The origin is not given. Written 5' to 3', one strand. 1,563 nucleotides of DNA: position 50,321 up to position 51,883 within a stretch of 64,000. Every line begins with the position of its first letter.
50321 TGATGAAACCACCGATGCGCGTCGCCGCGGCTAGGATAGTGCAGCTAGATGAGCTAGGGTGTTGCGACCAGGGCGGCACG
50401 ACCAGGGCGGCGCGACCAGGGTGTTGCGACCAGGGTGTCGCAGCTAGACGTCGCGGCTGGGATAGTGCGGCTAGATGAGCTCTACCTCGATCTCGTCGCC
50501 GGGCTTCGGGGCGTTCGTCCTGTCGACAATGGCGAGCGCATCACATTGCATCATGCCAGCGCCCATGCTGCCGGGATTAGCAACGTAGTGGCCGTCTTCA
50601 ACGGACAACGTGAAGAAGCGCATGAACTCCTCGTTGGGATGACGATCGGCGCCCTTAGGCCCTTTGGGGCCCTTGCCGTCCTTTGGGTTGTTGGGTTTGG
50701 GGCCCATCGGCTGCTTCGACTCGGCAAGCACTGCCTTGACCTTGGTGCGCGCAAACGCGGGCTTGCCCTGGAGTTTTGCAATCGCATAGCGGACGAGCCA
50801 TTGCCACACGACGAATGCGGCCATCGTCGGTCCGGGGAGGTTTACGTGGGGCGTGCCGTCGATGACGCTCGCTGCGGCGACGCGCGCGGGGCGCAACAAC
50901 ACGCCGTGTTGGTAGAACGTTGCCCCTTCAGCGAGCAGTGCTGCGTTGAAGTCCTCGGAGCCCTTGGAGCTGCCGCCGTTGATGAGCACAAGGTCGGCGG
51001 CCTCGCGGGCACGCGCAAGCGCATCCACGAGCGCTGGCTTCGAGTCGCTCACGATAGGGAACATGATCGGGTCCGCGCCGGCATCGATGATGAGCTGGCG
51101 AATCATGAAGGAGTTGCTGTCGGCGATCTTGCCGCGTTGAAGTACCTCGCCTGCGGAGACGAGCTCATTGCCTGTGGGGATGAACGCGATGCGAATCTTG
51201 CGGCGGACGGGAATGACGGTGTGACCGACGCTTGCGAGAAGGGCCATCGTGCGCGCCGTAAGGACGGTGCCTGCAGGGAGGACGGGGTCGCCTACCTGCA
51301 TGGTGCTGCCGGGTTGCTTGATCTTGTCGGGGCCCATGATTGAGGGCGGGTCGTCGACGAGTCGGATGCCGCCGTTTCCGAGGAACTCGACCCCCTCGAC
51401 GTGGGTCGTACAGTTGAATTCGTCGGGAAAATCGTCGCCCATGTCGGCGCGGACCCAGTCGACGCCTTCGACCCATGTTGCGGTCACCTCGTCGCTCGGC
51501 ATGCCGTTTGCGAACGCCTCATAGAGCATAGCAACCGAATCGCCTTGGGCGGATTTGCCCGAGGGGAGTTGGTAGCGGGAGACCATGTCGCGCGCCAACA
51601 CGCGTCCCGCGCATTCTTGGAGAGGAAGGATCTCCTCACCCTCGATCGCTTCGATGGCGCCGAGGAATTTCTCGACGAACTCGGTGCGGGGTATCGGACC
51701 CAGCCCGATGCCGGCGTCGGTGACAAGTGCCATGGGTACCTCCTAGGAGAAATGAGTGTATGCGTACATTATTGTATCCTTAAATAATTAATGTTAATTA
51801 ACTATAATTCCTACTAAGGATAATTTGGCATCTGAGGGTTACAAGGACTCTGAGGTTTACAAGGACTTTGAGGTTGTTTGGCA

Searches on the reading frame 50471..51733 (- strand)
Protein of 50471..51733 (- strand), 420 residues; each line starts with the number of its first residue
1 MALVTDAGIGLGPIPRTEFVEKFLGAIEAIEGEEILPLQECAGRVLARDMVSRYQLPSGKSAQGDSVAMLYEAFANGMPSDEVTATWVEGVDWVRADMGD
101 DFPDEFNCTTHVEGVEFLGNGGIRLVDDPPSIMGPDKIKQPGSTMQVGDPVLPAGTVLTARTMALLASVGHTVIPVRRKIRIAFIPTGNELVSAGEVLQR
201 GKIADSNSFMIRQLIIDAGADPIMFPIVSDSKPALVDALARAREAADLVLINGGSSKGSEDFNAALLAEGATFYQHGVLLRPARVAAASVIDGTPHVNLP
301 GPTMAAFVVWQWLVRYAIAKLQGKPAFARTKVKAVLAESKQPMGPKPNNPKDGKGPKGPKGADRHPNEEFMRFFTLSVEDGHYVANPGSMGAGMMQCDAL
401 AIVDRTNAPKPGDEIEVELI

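Call 9: search_protein_families(library=pfam, proteins=[window:50471-51733:-], max_evalue=0.01)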
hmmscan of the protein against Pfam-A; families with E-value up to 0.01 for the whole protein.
window:50471-51733:- (420 aa): 2 families
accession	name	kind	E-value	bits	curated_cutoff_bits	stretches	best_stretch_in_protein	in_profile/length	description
PF00994.29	MoCF_biosynth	-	2.9e-18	66.4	26.6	1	184-318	2-142/144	Probable molybdopterin binding domain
PF03453.22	MoeA_N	-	7.1e-16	58.7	30.8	1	18-170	5-160/160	MoeA N-terminal region (domain I and II)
